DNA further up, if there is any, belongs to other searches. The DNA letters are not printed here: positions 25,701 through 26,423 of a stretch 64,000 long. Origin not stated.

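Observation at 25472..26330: Tandem perfect palindromes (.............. x2) in the promoter of a wHTH regulator-hsp20 operon: candidate crenarchaeal heat-shock autoregulatory circuit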

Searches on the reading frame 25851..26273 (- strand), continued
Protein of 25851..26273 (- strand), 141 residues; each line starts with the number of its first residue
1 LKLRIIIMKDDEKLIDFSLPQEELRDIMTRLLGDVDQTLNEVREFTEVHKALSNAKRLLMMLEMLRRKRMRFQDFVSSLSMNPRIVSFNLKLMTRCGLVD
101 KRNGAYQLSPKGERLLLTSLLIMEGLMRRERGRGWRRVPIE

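Call 45: predict_structure(alignment_id=A1)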
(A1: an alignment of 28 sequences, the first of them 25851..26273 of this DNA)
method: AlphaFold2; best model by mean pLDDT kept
length: 141 residues; sequences in the alignment: 28
mean_pLDDT: 90.7   pTM: 0.73
mean pLDDT of the five models: 90.7, 89.8, 89.2, 88.8, 88.1
residues with pLDDT >= 90: 89; 70-90: 44; 50-70: 8; < 50: 0
segments of 3 or more residues with pLDDT < 50: none
pLDDT, mean of each block of 10 residues (from residue 1): 83 86 88 89 93 97 98 98 98 97 98 96 88 65 61
secondary structure, 60 per line:
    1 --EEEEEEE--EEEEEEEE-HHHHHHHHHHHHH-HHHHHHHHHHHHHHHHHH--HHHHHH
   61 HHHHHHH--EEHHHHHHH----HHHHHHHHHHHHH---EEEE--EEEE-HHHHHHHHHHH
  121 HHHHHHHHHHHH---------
elements in order: E3-9 E12-19 H21-33 H35-52 H55-67 H72-78 H83-95 E99-102 E105-108 H110-132
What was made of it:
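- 25848..26273 (-): Regulator gene: 141 aa, ArsR/SmtB-type winged helix with an N-terminal beta-hairpin plus helix extension and a flexible C-terminal tail ending WRRVPIE. AF2 model pLDDT 90.7 (call 45).
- On ArsR/SmtB winged-helix superfamily: The AF2 model (pLDDT 90.7) has helices at 35-52, 55-67, 72-78 and 83-95, strands at 99-102 and 105-108, and a helix at 110-132 (call 45).
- On Phr / HSR1 heat-shock regulators: Only one helix and a short tail follow the wing (call 45).
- Closest known: Phr. Different: This protein is 141 aa, with a 40-aa N-terminal beta-hairpin plus helix extension and only the alpha5 helix plus a short tail after the wing (call 45).
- The tail has low confidence in the model (pLDDT 61-65, call 45), as expected for a docking peptide.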

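Call 47: find_encoding_contigs(protein=P0006, flank=3000, max_places=2)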
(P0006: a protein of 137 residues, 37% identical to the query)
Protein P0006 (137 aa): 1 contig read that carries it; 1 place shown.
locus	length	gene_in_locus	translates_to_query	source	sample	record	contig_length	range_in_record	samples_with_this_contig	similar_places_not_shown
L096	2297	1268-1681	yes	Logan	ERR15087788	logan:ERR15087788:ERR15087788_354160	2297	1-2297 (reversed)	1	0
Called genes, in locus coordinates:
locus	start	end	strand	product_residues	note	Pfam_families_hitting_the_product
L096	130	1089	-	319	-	PF04055:Radical_SAM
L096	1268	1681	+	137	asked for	-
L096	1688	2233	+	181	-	PF00011:HSP20 (faint)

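Call 48: find_encoding_contigs(protein=P0031, flank=3000, max_places=2)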
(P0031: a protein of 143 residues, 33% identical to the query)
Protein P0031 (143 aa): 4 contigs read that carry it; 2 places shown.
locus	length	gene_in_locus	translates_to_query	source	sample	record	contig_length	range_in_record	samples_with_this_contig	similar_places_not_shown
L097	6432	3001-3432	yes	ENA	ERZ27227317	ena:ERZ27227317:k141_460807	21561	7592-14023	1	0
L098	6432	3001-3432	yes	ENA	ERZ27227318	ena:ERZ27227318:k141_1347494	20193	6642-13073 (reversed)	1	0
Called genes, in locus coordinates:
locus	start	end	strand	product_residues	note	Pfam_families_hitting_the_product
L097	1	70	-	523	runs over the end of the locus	PF00657:Lipase_GDSL, PF13472:Lipase_GDSL_2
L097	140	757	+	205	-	PF09335:VTT_dom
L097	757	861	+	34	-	-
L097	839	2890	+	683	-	PF06202:GDE_C (faint)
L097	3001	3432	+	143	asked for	-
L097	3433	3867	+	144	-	PF00011:HSP20 (faint), PF17886:ArsA_HSP20 (faint)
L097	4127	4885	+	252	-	PF00483:NTP_transferase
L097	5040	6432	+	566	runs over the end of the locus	PF00535:Glycos_transf_2, PF13632:Glyco_trans_2_3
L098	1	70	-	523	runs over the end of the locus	PF00657:Lipase_GDSL, PF13472:Lipase_GDSL_2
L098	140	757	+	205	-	PF09335:VTT_dom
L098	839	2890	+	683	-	PF06202:GDE_C (faint)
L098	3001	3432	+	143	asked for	-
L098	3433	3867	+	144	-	PF00011:HSP20 (faint), PF17886:ArsA_HSP20 (faint)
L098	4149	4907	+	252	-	PF00483:NTP_transferase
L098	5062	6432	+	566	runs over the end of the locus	PF00535:Glycos_transf_2, PF13641:Glyco_tranf_2_3 (faint), PF13632:Glyco_trans_2_3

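Call 50: fold_search(model_id=the predicted structure, library=pdb)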
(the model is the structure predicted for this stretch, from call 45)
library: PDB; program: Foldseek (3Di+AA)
matches with E <= 10: 1679; with E <= 0.001: 5
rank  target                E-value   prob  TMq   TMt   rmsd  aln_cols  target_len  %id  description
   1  1u2w_A                2.8e-04  1.00  0.57  0.74   3.0        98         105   18  Crystal Structure of the Staphylococcus aureus pI258 CadC (released 2005-07-12)
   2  1u2w_B                4.3e-04  1.00  0.57  0.73   3.4       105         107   15  Crystal Structure of the Staphylococcus aureus pI258 CadC (released 2005-07-12)
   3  3f72_B                5.5e-04  1.00  0.57  0.72   4.7       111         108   15  Crystal Structure of the Staphylococcus aureus pI258 CadC Metal Binding Site 2 Mutant (released 2009-04-07)
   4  3f72_C                5.8e-04  1.00  0.55  0.73   3.2        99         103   15  Crystal Structure of the Staphylococcus aureus pI258 CadC Metal Binding Site 2 Mutant (released 2009-04-07)
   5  3f72_A                8.4e-04  1.00  0.57  0.73   4.0       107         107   18  Crystal Structure of the Staphylococcus aureus pI258 CadC Metal Binding Site 2 Mutant (released 2009-04-07)
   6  8qkf_B                1.5e-03  1.00  0.50  0.72   2.2        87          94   18  SmtB protein of Mycobacterium smegmatis (released 2024-09-25)
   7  2kko_MODEL_1_A        1.5e-03  1.00  0.58  0.74   2.2        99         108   23  Solution NMR structure of the homodimeric winged helix-turn-helix DNA-binding domain (fragment 1-100) Mb0332 f (released 2009-08-11)
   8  2oqg_C                1.5e-03  1.00  0.48  0.62   5.8        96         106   20  ArsR-like Transcriptional Regulator from Rhodococcus sp. RHA1 (released 2007-03-06)
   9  8qkf_A                1.7e-03  1.00  0.52  0.72   2.2        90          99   18  SmtB protein of Mycobacterium smegmatis (released 2024-09-25)
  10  4k2e_B                1.9e-03  1.00  0.48  0.70   2.5        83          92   22  HlyU from Vibrio cholerae N16961 (released 2014-04-30)
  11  3f72_D                2.4e-03  1.00  0.55  0.75   4.5       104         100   16  Crystal Structure of the Staphylococcus aureus pI258 CadC Metal Binding Site 2 Mutant (released 2009-04-07)
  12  3gw2                  2.5e-03  1.00  0.52  0.75   2.2        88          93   24  Crystal structure of possible transcriptional regulatory protein (fragment 1-100) from Mycobacterium bovis. Northeast St (released 2009-04-21)
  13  3f72_F                2.7e-03  1.00  0.57  0.76   4.5       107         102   16  Crystal Structure of the Staphylococcus aureus pI258 CadC Metal Binding Site 2 Mutant (released 2009-04-07)
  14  6cdb_B                3.0e-03  1.00  0.52  0.74   1.9        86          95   27  Crystal Structure of V66L CzrA in the Zn(II)bound state (released 2018-07-11)
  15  1r1v_B                3.6e-03  1.00  0.52  0.75   1.9        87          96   26  Crystal structure of the metal-sensing transcriptional repressor CzrA from Staphylococcus aureus in the Zn2-form (released 2004-05-18)
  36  6uvu_A                7.6e-03  1.00  0.48  0.59   7.2       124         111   21  Crystal structure of the AntR antimony-specific transcriptional repressor (released 2020-11-04)
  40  6uvu_B                8.1e-03  1.00  0.52  0.62   2.9       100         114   22  Crystal structure of the AntR antimony-specific transcriptional repressor (released 2020-11-04)
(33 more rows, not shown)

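Call 66: search_protein_families(library=ncbifam, proteins=[window:25851-26273:-, P0038, P0035], max_evalue=0.1)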
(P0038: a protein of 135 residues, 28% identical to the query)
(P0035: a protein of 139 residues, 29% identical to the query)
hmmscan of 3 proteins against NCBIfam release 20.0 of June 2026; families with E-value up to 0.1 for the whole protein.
window:25851-26273:- (141 aa): 7 families
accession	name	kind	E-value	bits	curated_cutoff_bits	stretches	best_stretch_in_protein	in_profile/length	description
NF033788.1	HTH_metalloreg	subfamily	2.8e-08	33.5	55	1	47-103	3-59/77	metalloregulator ArsR/SmtB family transcription factor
NF045707.1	Dbac_1936_reg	equivalog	0.0023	17.9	115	1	44-106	6-68/99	ArsR/SmtB-type metalloregulator TsoR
NF033789.1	repress_SdpR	subfamily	0.0038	17.1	100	1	49-102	2-54/79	autorepressor SdpR family transcription factor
NF053610.1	Sso10a_fam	subfamily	0.004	17.2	60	1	76-116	24-64/64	Sso10a family chromatin protein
NF053808.1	Ssp4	equivalog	0.014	14.6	300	1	38-119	178-258/280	Ssp4 family T6SS effector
NF053755.1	MsvR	equivalog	0.031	14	220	1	59-103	16-60/236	transcriptional factor MsvR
TIGR03112.1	6_pyr_pter_rel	hypoth_equivalog_domain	0.082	13.2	69.35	1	3-60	29-83/113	6-pyruvoyl tetrahydropterin synthase-related domain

P0038 (135 aa): 7 families
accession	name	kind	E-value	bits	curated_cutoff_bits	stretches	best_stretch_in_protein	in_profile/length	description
NF033788.1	HTH_metalloreg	subfamily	1.8e-08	34.1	55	1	47-100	3-57/77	metalloregulator ArsR/SmtB family transcription factor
NF033789.1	repress_SdpR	subfamily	0.0017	18.2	100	1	49-102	2-55/79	autorepressor SdpR family transcription factor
NF047906.1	CdPbTransRegCmtR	equivalog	0.0023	17.8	150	1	44-102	10-68/104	Cd(II)/Pb(II)-sensing metalloregulatory transcriptional regulator CmtR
NF040939.2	trans_reg_lrs14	equivalog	0.0065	16.5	90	1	47-104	14-72/103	Lrs14 family HTH-type transcriptional regulator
NF053602.1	Phr_regulator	exception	0.0093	15.6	320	1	47-100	4-57/191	heat shock transcription regulator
NF053610.1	Sso10a_fam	subfamily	0.012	15.6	60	1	67-111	16-60/64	Sso10a family chromatin protein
NF045707.1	Dbac_1936_reg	equivalog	0.023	14.7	115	1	48-99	10-61/99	ArsR/SmtB-type metalloregulator TsoR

P0035 (139 aa): 3 families
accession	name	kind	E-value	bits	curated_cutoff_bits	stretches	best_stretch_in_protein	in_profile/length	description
NF033788.1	HTH_metalloreg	subfamily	4.2e-06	26.5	55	1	44-109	2-65/77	metalloregulator ArsR/SmtB family transcription factor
NF041413.1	ArsR_Rv2640c_fam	equivalog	9.7e-05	22.7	155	1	47-117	36-106/118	Rv2640c family ArsR-like transcriptional regulator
NF045845.1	Mhp366_Mhp367_fam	subfamily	0.047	13.4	225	1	26-68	241-283/393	Mhp366/Mhp367 family surface (lipo)protein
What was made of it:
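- On Phr / HSR1 heat-shock regulators: P0038 scores 15.6 bits over model positions 4-57 of 191 only (call 66).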

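Call 67: search_protein_families(library=pfam, alignment_id=A1, max_evalue=0.01)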
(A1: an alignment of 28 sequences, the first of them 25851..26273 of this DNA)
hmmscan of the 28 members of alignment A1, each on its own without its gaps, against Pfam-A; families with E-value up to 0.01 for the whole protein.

A. member 1, window:25851-26273:- (141 aa): 3 families
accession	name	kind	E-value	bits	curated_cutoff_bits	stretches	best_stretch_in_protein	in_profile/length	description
PF09254.17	FokI_cleav_dom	-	0.0016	18.3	25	1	29-81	133-185/188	FokI, cleavage domain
PF01022.26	HTH_5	-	0.0036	17.6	22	1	59-101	5-47/47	Bacterial regulatory protein, arsR family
PF25213.1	HVO_A0261_N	-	0.0041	17.4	35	1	53-116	8-71/86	HVO_A0261 N-terminal domain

B. families by the number of members that match (of 28 scanned): 23 families
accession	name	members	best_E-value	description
PF01022.26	HTH_5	19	4.2e-08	Bacterial regulatory protein, arsR family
PF24038.1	DUF7347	10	3.3e-06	Domain of unknown function (DUF7347)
PF01638.23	HxlR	6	4.1e-05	HxlR-like helix-turn-helix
PF25213.1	HVO_A0261_N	5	0.00011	HVO_A0261 N-terminal domain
PF25212.1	HVO_A0114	3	5e-05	HVO_A0114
PF14338.12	Mrr_N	2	0.00016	Mrr N-terminal domain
PF14947.12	HTH_45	2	0.0013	Winged helix-turn-helix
PF12840.13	HTH_20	2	0.0026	Helix-turn-helix domain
PF24270.1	HTH_Cmi2_C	2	0.0053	Cmi2, C-terminal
PF01047.28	MarR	1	1.5e-05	MarR family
PF05377.16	FlaC_arch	1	0.00027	Flagella accessory protein C (FlaC)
PF01978.25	TrmB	1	0.0015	Sugar-specific transcriptional regulator TrmB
PF09254.17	FokI_cleav_dom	1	0.0016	FokI, cleavage domain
PF25808.1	TPR_LAA1_C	1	0.0016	LAA1-like, C-terminal TPR repeats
PF13463.12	HTH_27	1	0.0016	Winged helix DNA-binding domain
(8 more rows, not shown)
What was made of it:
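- On ArsR/SmtB winged-helix superfamily: Nineteen of 28 family members hit HTH_5 at E < 0.01 (call 67).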

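Call 72: list_cluster_members(proteins=[P0006, P0008, P0010, P0011, P0013, P0015, P0019, P0020, P0021, P0023])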
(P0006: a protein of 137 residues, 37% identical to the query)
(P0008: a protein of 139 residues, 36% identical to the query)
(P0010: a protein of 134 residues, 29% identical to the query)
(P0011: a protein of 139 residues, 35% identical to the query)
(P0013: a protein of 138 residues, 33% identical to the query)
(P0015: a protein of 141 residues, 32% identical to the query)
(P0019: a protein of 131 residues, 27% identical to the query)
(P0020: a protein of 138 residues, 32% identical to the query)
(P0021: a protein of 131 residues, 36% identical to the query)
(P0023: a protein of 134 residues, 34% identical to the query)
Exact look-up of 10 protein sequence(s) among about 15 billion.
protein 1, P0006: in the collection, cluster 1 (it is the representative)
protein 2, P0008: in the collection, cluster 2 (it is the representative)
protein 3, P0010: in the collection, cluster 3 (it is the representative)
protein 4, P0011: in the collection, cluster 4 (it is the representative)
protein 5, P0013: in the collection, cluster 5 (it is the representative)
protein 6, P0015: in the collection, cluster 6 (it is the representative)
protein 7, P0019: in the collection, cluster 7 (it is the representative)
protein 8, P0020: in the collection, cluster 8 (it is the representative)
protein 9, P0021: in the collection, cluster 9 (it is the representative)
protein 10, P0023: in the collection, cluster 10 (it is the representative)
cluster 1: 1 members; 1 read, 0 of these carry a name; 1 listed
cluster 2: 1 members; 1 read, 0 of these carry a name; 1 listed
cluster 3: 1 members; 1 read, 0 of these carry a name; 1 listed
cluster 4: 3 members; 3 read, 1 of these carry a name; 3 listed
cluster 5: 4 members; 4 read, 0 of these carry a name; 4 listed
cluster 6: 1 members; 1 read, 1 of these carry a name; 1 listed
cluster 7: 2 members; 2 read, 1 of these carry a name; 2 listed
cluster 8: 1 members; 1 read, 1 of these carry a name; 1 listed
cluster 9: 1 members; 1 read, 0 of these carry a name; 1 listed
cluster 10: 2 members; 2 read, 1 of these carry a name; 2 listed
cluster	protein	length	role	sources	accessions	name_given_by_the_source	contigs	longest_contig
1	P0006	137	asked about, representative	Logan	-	-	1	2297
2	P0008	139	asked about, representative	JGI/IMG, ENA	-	-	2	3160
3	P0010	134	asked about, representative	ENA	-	-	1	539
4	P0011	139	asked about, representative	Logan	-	-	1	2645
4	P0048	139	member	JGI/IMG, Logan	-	predicted transcriptional regulator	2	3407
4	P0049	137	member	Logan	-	-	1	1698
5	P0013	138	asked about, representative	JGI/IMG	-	-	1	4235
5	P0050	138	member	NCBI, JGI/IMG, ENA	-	-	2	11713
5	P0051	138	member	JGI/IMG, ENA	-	-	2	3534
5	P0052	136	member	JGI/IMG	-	-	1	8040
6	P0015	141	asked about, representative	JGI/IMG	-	hypothetical protein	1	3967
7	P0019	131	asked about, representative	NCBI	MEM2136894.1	MAG: winged helix-turn-helix domain-containing protein [Candidatus Methanomethylicia ...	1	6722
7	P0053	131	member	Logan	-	-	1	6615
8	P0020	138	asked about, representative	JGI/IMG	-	predicted transcriptional regulator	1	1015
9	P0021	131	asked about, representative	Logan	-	-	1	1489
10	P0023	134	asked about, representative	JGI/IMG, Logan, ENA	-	-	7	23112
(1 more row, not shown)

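Call 78: find_encoding_contigs(protein=P0031, flank=10000, max_places=4)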
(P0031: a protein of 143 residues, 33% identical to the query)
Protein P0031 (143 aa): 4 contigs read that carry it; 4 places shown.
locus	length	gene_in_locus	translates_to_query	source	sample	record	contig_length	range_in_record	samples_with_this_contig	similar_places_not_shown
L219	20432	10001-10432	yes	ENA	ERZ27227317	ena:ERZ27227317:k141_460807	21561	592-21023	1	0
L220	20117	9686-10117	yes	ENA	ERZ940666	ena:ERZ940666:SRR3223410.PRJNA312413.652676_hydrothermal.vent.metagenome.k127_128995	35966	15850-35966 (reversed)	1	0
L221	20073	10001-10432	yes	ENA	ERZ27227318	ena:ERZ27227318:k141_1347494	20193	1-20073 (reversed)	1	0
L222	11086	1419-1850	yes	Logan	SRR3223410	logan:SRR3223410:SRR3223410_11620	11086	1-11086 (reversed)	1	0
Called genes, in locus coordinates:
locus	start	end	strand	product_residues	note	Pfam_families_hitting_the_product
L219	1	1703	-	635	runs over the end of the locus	PF07944:Beta-AFase-like_GH127_cat, PF20736:Glyco_hydro127M, PF20737:Glyco_hydro127C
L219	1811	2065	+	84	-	PF04014:MazE_antitoxin (weak)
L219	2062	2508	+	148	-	PF01850:PIN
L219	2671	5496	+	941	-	PF00133:tRNA-synt_1, PF09334:tRNA-synt_1g, PF13603:tRNA-synt_1_2 (weak), PF09334:tRNA-synt_1g, PF01406:tRNA-synt_1e (weak), PF08264:Anticodon_1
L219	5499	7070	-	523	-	PF00657:Lipase_GDSL, PF13472:Lipase_GDSL_2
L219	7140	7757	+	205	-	PF09335:VTT_dom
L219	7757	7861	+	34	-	-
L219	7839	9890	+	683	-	PF06202:GDE_C (faint)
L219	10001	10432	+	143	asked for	-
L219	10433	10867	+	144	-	PF00011:HSP20 (faint), PF17886:ArsA_HSP20 (faint)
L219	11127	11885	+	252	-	PF00483:NTP_transferase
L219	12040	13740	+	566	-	PF00535:Glycos_transf_2, PF13632:Glyco_trans_2_3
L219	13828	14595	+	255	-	PF02129:Peptidase_S15 (faint), PF20434:BD-FAE, PF00561:Abhydrolase_1, PF12146:Hydrolase_4, PF12697:Abhydrolase_6, PF00326:Peptidase_S9, PF05728:UPF0227, PF12146:Hydrolase_4 (weak), +4 more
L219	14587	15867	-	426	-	PF12679:ABC2_membrane_2, PF12698:ABC2_membrane_3, PF01061:ABC2_membrane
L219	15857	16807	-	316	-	PF00005:ABC_tran, PF13304:AAA_21, PF13732:DrrA1-3_C (weak)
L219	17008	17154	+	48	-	-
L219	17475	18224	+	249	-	PF06745:ATPase, PF13481:AAA_25 (weak), PF23442:DUF7125 (faint)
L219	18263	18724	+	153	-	-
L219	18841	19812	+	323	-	PF00924:MS_channel_2nd, PF21082:MS_channel_3rd (faint)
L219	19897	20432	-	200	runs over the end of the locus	PF00719:Pyrophosphatase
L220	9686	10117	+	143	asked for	-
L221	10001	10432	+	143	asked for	-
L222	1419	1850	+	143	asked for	-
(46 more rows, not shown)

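Call 88: find_homologous_proteins(query=A2, max_evalue=0.001)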
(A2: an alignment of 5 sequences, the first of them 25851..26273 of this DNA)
Query A2 (5 sequences) (141 aa, profile of the alignment): 7 proteins with E <= 0.001 among 1360 candidates.
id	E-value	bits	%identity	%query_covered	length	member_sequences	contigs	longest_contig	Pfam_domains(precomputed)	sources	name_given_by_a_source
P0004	6.1e-53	196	34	99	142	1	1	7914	PF01022.27,PF24038.2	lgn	-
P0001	1.1e-51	192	99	100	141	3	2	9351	-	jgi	-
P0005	2.1e-49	185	29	89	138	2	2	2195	PF09114.18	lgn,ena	-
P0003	2.6e-49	184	31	99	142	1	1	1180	-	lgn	-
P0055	1.0e-43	166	35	72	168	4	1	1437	PF09114.18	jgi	-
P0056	1.2e-15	75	28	79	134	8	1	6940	-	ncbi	ncbi:MAG: winged helix-turn-helix domain-containing protein [Candidatus Methanomethylicia archaeon]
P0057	4.8e-5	41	34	43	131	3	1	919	-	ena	-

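Call 90: find_encoding_contigs(protein=P0056, flank=4000, max_places=3)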
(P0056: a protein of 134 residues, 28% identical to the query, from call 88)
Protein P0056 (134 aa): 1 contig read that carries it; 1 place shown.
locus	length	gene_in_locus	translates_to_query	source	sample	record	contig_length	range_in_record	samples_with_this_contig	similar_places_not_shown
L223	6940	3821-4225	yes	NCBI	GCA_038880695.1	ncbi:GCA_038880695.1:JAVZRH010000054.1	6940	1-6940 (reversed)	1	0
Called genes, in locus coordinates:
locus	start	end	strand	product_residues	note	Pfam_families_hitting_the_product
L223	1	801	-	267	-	PF00933:Glyco_hydro_3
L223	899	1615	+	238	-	PF01411:tRNA-synt_2c, PF07973:tRNA_SAD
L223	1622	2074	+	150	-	-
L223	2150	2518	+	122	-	PF17886:ArsA_HSP20 (faint), PF00011:HSP20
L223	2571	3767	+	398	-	PF03702:AnmK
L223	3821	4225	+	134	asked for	-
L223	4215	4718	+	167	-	PF00011:HSP20 (weak), PF17886:ArsA_HSP20 (weak)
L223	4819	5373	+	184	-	PF12917:YfbR-like, PF13023:HD_3, PF01966:HD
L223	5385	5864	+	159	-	PF01988:VIT1 (faint)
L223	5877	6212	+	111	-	PF03091:CutA1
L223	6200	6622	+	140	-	PF02811:PHP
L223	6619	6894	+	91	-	PF13263:PHP_C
